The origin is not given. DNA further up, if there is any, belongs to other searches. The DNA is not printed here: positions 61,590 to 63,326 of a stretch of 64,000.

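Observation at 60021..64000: Terminal NRPS A-PCP didomain translationally coupled to a GT-C-like membrane protein, flanked by a methyltransferase and a JmjC-type oxygenase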

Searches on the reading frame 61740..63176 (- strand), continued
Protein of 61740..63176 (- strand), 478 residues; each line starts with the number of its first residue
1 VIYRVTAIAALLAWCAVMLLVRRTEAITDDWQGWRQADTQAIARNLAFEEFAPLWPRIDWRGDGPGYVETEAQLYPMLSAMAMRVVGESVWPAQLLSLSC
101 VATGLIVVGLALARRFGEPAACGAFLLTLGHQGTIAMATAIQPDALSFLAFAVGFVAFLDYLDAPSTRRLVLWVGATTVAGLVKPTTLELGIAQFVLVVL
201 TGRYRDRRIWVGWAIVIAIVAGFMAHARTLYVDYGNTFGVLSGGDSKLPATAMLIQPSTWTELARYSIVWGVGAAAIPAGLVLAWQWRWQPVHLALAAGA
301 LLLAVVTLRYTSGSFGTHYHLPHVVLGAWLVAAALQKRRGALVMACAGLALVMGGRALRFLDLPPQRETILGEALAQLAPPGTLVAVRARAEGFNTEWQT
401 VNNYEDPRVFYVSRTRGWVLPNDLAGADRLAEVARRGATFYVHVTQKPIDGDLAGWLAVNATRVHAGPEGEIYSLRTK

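Call 43: search_protein_families(library=pfam, proteins=[L026:6330-8918:+, L026:8928-9662:+, L026:11493-12227:+, L026:12304-13476:+, L026:13481-14173:+, L046:7109-9691:+, L046:11612-12298:-, L022:9042-9788:+, L022:11593-15537:+, L031:5867-9190:+], max_evalue=0.001)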
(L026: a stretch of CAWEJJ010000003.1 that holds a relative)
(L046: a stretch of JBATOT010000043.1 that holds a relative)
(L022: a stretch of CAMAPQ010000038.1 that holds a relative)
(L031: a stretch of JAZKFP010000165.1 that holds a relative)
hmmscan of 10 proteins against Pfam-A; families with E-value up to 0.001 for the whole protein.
L026:6330-8918:+ (862 aa): 6 families
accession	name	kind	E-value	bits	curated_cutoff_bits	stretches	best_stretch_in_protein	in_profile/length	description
PF00501.34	AMP-binding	-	3.4e-80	270.2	29.9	1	9-343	3-384/384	AMP-binding enzyme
PF00975.26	Thioesterase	-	1.9e-25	90.9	26.4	1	602-719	2-120/226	Thioesterase domain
PF00550.31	PP-binding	-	2.8e-14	53.6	20.8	1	516-577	2-65/67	Phosphopantetheine attachment site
PF00561.26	Abhydrolase_1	-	2.7e-09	37.5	25.8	1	603-711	3-103/245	alpha/beta hydrolase fold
PF13193.12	AMP-binding_C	-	5.4e-08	34.1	24.5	1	402-485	1-76/76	AMP-binding enzyme C-terminal domain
PF12146.15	Hydrolase_4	-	3.7e-05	23.6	27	1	599-685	3-96/239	Serine aminopeptidase, S33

L026:8928-9662:+ (244 aa): 2 families
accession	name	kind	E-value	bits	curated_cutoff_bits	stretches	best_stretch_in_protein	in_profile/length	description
PF05711.17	TylF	-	1.7e-25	90.2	23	1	53-191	80-227/264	Macrocin-O-methyltransferase (TylF)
PF13578.12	Methyltransf_24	-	8.8e-09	36.6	26.3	1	69-190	1-102/105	Methyltransferase domain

L026:11493-12227:+ (244 aa): 4 families
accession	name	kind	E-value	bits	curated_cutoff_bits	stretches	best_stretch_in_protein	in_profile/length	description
PF13302.13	Acetyltransf_3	-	7.6e-16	59.5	25.4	1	88-218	3-138/138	Acetyltransferase (GNAT) domain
PF13420.13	Acetyltransf_4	-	8.8e-10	39.3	24.3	1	93-235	6-152/155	Acetyltransferase (GNAT) domain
PF00583.31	Acetyltransf_1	-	1e-08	35.9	20.7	1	118-217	15-116/116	Acetyltransferase (GNAT) family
PF13523.12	Acetyltransf_8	-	9.4e-07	29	27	1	93-221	3-141/145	Acetyltransferase (GNAT) domain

L026:12304-13476:+ (390 aa): 6 families
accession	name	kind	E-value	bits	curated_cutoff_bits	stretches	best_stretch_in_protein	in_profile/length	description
PF02655.19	ATP-grasp_3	-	3.1e-11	44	23.2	1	121-292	3-160/160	ATP-grasp domain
PF15632.11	ATPgrasp_Ter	-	3.4e-11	43.5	29.1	1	197-314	4-111/131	ATP-grasp in the biosynthetic pathway with Ter operon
PF02786.22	CPSase_L_D2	-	5.2e-10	39.6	19.8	1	122-292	2-183/211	Carbamoyl-phosphate synthase L chain, ATP binding domain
PF02222.28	ATP-grasp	-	2.5e-07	30.9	27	1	129-289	3-163/179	ATP-grasp domain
PF07478.18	Dala_Dala_lig_C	-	1.2e-06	28.6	24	0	149-227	29-103/204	D-ala D-ala ligase C-terminus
PF13535.11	ATP-grasp_4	-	1.4e-06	28.5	27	1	156-291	2-154/160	ATP-grasp domain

L026:13481-14173:+ (230 aa): 2 families
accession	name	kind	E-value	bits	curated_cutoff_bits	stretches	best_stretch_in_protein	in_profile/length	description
PF12710.13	HAD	-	3e-23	83.7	27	1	4-185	1-189/189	haloacid dehalogenase-like hydrolase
PF00702.32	Hydrolase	-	0.00061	20.7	26.4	0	1-186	1-189/191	haloacid dehalogenase-like hydrolase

L046:7109-9691:+ (860 aa): 6 families
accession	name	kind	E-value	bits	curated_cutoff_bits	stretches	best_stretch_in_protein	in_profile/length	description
PF00501.34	AMP-binding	-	4.6e-81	273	29.9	1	8-343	2-384/384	AMP-binding enzyme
PF00975.26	Thioesterase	-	1.2e-24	88.2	26.4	1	602-724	2-125/226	Thioesterase domain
PF00550.31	PP-binding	-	1.8e-14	54.1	20.8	1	516-577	2-65/67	Phosphopantetheine attachment site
PF13193.12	AMP-binding_C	-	6.4e-11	43.5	24.5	1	402-485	1-76/76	AMP-binding enzyme C-terminal domain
PF00561.26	Abhydrolase_1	-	7.4e-08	32.8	25.8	1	603-708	3-103/245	alpha/beta hydrolase fold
PF12146.15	Hydrolase_4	-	4.3e-05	23.4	27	1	601-684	5-95/239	Serine aminopeptidase, S33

L046:11612-12298:- (228 aa): 0 families

L022:9042-9788:+ (248 aa): 1 family
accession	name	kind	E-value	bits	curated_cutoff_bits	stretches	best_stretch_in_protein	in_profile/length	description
PF00753.33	Lactamase_B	-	3.8e-16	60.1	22.7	2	94-171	113-196/196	Metallo-beta-lactamase superfamily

L022:11593-15537:+ (1315 aa): 10 families
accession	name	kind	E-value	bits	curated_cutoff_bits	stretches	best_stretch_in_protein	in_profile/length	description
PF00501.34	AMP-binding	-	1.6e-72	244.9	29.9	1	15-373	1-384/384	AMP-binding enzyme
PF00109.32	ketoacyl-synt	-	7.2e-67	226.1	20.8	1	641-893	2-252/252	Beta-ketoacyl synthase, N-terminal domain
PF02801.28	Ketoacyl-synt_C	-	6.7e-41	139.5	20.8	1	902-1019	2-118/119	Beta-ketoacyl synthase, C-terminal domain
PF00698.26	Acyl_transf_1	-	7.9e-25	88.4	32.7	1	1177-1312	1-132/319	Acyl transferase domain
PF16197.11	KAsynt_C_assoc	-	2.2e-14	54.2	33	1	1022-1139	1-107/111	Ketoacyl-synthetase C-terminal extension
PF00550.31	PP-binding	-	1.2e-12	48.3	20.8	1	541-602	4-67/67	Phosphopantetheine attachment site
PF22621.2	CurL-like_PKS_C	-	1.2e-09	38.4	27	1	1092-1150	2-60/64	CurL-like, PKS C-terminal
PF13193.12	AMP-binding_C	-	3.3e-09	38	24.5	1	429-509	1-76/76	AMP-binding enzyme C-terminal domain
PF22336.2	RhiE-like_linker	-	4e-07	30.4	27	1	1096-1150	3-56/67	RhiE-like, KS-MAT linker domain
PF00108.29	Thiolase_N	-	4.6e-05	23.4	26.4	1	786-842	55-112/260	Thiolase, N-terminal domain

L031:5867-9190:+ (1107 aa): 9 families
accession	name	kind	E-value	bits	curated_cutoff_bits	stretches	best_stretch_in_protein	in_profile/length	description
PF00501.34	AMP-binding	-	3.5e-33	115.4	29.9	1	93-407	62-384/384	AMP-binding enzyme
PF00550.31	PP-binding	-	3.2e-12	47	20.8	1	1002-1062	3-65/67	Phosphopantetheine attachment site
PF08241.18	Methyltransf_11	-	4.9e-11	43.5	21.2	1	593-700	2-95/95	Methyltransferase domain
PF08242.18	Methyltransf_12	-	9.4e-11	42.7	30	1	592-698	1-98/98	Methyltransferase domain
PF13847.12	Methyltransf_31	-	5.4e-08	33.1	27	1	589-704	5-113/145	Methyltransferase domain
PF13649.12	Methyltransf_25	-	1e-07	33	27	1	591-696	1-97/97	Methyltransferase domain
PF13489.12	Methyltransf_23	-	3e-07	30.8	27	1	580-722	15-124/164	Methyltransferase domain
PF13193.12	AMP-binding_C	-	0.00019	22.7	24.5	0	939-971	44-76/76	AMP-binding enzyme C-terminal domain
PF05175.20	MTS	-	0.00085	19.4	23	0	583-698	28-136/170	Methyltransferase small domain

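Call 44: find_homologous_proteins(query=L061:1-1038:+, max_evalue=1e-40)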
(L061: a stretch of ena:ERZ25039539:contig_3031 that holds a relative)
Query L061:1-1038:+ (346 aa): 133 proteins with E <= 1e-40 among 8000 candidates; the best 120 are listed.
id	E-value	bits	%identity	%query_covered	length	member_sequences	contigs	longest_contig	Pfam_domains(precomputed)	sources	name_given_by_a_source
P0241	1.1e-136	473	82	76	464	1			PF22336.3,PF00109.33,PF22621.3,PF02801.29,PF16197.12,PF00698.27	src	-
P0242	1.0e-133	464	82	74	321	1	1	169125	PF22336.3,PF22621.3,PF16197.12,PF00698.27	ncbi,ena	-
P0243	6.3e-103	362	82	58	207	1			PF22336.3,PF22621.3,PF00698.27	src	-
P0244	5.6e-100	353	69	71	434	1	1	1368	PF22336.3,PF00109.33,PF22621.3,PF02801.29,PF16197.12,PF00698.27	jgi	jgi:acyl transferase domain-containing protein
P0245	4.5e-98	347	85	55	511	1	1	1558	PF00550.32,PF00698.27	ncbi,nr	ncbi:MAG TPA: acyltransferase domain-containing protein, partial [Planctomycetota bacterium]|nr:acyl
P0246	8.1e-82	293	53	87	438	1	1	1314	PF22336.3,PF22621.3,PF16197.12,PF00698.27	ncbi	ncbi:MAG: acyltransferase domain-containing protein, partial [Variovorax sp.]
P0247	6.0e-77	277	79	43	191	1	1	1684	PF00698.27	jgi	jgi:acyl transferase domain-containing protein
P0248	1.7e-76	276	49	88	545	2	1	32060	PF22336.3,PF22621.3,PF16197.12,PF00698.27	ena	-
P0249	2.8e-76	275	49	88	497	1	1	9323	PF22336.3,PF22621.3,PF02801.29,PF16197.12,PF00698.27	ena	-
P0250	1.4e-75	273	50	88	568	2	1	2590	PF22336.3,PF22621.3,PF16197.12,PF00698.27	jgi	jgi:acyl transferase domain-containing protein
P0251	1.7e-75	272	50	88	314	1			PF22336.3,PF22621.3,PF16197.12,PF00698.27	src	-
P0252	6.4e-75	270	80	47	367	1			PF00698.27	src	-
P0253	1.0e-74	270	49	88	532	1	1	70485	PF22336.3,PF22621.3,PF16197.12,PF00698.27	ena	-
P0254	1.2e-74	269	48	89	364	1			PF22336.3,PF22621.3,PF16197.12,PF00698.27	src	-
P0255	1.4e-74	269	49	88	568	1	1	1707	PF22336.3,PF00109.33,PF22621.3,PF02801.29,PF16197.12,PF00698.27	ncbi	ncbi:MAG TPA: type I polyketide synthase, partial [Herpetosiphonaceae bacterium]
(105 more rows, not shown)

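Call 45: find_encoding_contigs(protein=P0242, flank=10000, max_places=2)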
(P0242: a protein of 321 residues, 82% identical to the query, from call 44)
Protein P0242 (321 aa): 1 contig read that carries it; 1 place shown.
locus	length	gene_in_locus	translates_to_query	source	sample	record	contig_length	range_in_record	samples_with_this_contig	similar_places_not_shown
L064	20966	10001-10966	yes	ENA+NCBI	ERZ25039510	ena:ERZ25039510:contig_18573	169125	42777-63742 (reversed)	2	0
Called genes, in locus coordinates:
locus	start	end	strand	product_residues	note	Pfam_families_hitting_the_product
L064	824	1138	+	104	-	PF00135:COesterase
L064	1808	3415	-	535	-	PF01425:Amidase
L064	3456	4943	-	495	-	PF01943:Polysacc_synt, PF13440:Polysacc_synt_3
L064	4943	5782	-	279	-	-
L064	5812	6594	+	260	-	PF12146:Hydrolase_4, PF00561:Abhydrolase_1 (faint)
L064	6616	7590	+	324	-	PF00501:AMP-binding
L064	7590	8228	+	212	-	PF00501:AMP-binding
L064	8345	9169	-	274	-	-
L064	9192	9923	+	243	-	PF00109:ketoacyl-synt, PF02801:Ketoacyl-synt_C (weak)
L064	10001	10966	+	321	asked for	PF16197:KAsynt_C_assoc, PF22336:RhiE-like_linker, PF22621:CurL-like_PKS_C, PF00698:Acyl_transf_1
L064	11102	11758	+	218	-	-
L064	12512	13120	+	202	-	-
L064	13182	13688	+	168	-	-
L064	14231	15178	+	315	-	PF00668:Condensation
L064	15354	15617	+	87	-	PF00501:AMP-binding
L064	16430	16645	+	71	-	PF00550:PP-binding (weak)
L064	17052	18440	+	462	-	PF00668:Condensation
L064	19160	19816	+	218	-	PF13193:AMP-binding_C, PF00550:PP-binding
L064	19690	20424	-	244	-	-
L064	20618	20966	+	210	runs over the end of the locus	-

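Call 47: search_protein_families(library=ncbifam, proteins=[L064:5812-6594:+, L064:4943-5782:-, L062:22691-23527:+, L062:23530-24345:+, L063:21835-22662:+, L064:3456-4943:-, L062:24342-26057:+, L062:2558-3739:-], max_evalue=0.01)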
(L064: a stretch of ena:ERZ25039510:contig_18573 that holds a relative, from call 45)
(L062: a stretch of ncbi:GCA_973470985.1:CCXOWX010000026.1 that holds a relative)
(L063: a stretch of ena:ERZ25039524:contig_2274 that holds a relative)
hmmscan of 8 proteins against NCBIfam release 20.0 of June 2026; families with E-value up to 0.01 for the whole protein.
L064:5812-6594:+ (260 aa): 10 families
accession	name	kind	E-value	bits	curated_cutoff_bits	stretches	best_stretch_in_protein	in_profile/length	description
TIGR03101.1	hydr2_PEP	hypoth_equivalog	6e-27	94.8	202.75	1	14-223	12-223/266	hydrolase 2, exosortase A system-associated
TIGR03100.1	hydr1_PEP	hypoth_equivalog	3.5e-16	59.3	168.45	1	9-164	9-161/274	hydrolase 1, exosortase A system-associated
NF047920.1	lactonase_UilS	equivalog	6.9e-07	29.2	400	1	28-123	24-118/285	UilS family quorum-quenching N-acyl-homoserine lactonase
NF051488.1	bifunc_PcaDC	exception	4.9e-06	25.9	390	1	28-122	12-98/375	bifunctional 3-oxoadipate enol-lactonase/4-carboxymuconolactone decarboxylase PcaDC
NF058544.1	IVPilMotSglTMyx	equivalog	1.4e-05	25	300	1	45-135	49-137/210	type IV pili motility protein SglT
TIGR02427.1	protocat_pcaD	equivalog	0.0006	19.3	255.85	1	46-124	27-101/251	3-oxoadipate enol-lactonase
NF051487.1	bifunc_PcaCD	exception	0.0027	16.8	430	1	25-116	169-251/413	bifunctional 4-carboxymuconolactone decarboxylase/3-oxoadipate enol-lactonase PcaCD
TIGR03611.1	RutD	equivalog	0.0034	16.8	238.5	1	25-118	10-95/258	pyrimidine utilization protein D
NF052610.1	macro_16_ester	equivalog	0.0058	16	420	1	53-123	45-114/281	alpha/beta fold macrolide esterase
NF041759.1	mac_hydro_EstT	equivalog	0.0079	15.4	450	1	52-123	43-113/278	macrolide hydrolase EstT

L064:4943-5782:- (279 aa): 3 families
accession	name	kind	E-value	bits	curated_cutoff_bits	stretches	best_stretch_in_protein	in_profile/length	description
TIGR03100.1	hydr1_PEP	hypoth_equivalog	6.5e-26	91.2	168.45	1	25-275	12-273/274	hydrolase 1, exosortase A system-associated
TIGR03101.1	hydr2_PEP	hypoth_equivalog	9.7e-05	22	202.75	1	29-146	14-135/266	hydrolase 2, exosortase A system-associated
NF058544.1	IVPilMotSglTMyx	equivalog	0.00018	21.4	300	1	60-148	53-143/210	type IV pili motility protein SglT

L062:22691-23527:+ (278 aa): 2 families
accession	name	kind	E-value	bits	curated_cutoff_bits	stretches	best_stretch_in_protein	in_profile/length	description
TIGR03101.1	hydr2_PEP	hypoth_equivalog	3.9e-16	59.4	202.75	1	34-218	16-203/266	hydrolase 2, exosortase A system-associated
TIGR03100.1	hydr1_PEP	hypoth_equivalog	6.7e-07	28.9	168.45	1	34-137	18-116/274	hydrolase 1, exosortase A system-associated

L062:23530-24345:+ (271 aa): 1 family
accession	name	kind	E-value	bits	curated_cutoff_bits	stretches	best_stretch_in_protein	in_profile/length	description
TIGR03100.1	hydr1_PEP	hypoth_equivalog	1.8e-14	53.7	168.45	1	31-127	31-130/274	hydrolase 1, exosortase A system-associated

L063:21835-22662:+ (275 aa): 3 families
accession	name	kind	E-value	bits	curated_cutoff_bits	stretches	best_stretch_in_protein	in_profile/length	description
TIGR03100.1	hydr1_PEP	hypoth_equivalog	2.1e-15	56.8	168.45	1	8-109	35-134/274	hydrolase 1, exosortase A system-associated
NF051488.1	bifunc_PcaDC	exception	0.00067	18.9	390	1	33-139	41-143/375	bifunctional 3-oxoadipate enol-lactonase/4-carboxymuconolactone decarboxylase PcaDC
NF047920.1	lactonase_UilS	equivalog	0.0062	16.3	400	1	21-103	43-126/285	UilS family quorum-quenching N-acyl-homoserine lactonase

L064:3456-4943:- (495 aa): 3 families
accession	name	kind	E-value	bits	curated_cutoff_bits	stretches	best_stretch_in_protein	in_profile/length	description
NF007773.0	PRK10459.1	equivalog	1.2e-45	156.4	273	1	1-464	1-467/492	MOP flippase family protein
NF047674.1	TeichurnBiosyTuaB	equivalog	1.4e-29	103.4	580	1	3-459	4-464/469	teichuronic acid biosynthesis protein TuaB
NF058658.1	Oglyco_Wzx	exception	1.2e-22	80.6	720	1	4-462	7-461/478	O-glycosylation flippase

L062:24342-26057:+ (571 aa): 0 families

L062:2558-3739:- (393 aa): 4 families
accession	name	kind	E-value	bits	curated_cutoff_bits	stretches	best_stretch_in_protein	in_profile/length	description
NF009402.0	PRK12767.1-1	equivalog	6.5e-07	28.5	218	1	105-316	101-296/329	carbamoyl phosphate synthase-like protein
NF009405.0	PRK12767.1-4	equivalog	2.6e-06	26.7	390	1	80-265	73-240/320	carbamoyl phosphate synthase-like protein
NF005315.0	PRK06849.1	equivalog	0.00021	20.4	406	1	80-169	79-167/389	hypothetical protein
NF002563.0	PRK02186.1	subfamily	0.0046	15.2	625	1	98-295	86-276/890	argininosuccinate lyase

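Call 49: search_solved_structures(query=A1, max_evalue=1, show_alignments=2)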
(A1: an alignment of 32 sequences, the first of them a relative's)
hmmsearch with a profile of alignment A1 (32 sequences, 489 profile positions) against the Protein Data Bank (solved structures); distinct sequences matched with E-value up to 1: 1.
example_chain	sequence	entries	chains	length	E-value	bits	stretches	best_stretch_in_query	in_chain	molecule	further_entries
2cf2_C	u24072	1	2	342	0.22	13.4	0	69-99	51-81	FATTY ACID SYNTHASE, DH DOMAIN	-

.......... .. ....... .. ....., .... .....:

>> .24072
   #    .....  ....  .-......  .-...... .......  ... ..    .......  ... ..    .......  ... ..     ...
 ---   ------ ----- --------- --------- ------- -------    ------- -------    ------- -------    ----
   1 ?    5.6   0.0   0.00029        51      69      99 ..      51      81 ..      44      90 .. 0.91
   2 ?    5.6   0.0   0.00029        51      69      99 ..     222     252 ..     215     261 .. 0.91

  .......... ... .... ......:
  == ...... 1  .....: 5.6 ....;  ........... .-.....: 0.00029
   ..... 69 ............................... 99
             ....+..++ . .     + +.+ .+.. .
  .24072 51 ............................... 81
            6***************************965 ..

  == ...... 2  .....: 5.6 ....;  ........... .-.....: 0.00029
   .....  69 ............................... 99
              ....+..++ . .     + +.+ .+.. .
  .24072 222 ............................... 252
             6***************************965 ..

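Call 58: find_encoding_contigs(protein=P0131, flank=10000, max_places=2)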
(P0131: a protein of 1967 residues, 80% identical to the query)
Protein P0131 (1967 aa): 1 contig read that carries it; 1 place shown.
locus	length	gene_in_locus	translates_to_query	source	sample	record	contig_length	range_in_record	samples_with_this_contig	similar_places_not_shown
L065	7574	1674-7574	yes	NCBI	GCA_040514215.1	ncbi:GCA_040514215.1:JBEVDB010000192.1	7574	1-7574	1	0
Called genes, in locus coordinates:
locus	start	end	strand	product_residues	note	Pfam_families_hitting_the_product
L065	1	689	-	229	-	PF00561:Abhydrolase_1, PF12146:Hydrolase_4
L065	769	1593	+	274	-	PF00561:Abhydrolase_1 (weak), PF12146:Hydrolase_4, PF12697:Abhydrolase_6 (weak)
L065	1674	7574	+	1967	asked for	PF00501:AMP-binding, PF13193:AMP-binding_C, PF00550:PP-binding, PF00109:ketoacyl-synt, PF02801:Ketoacyl-synt_C, PF16197:KAsynt_C_assoc, PF22336:RhiE-like_linker, PF22621:CurL-like_PKS_C, +3 more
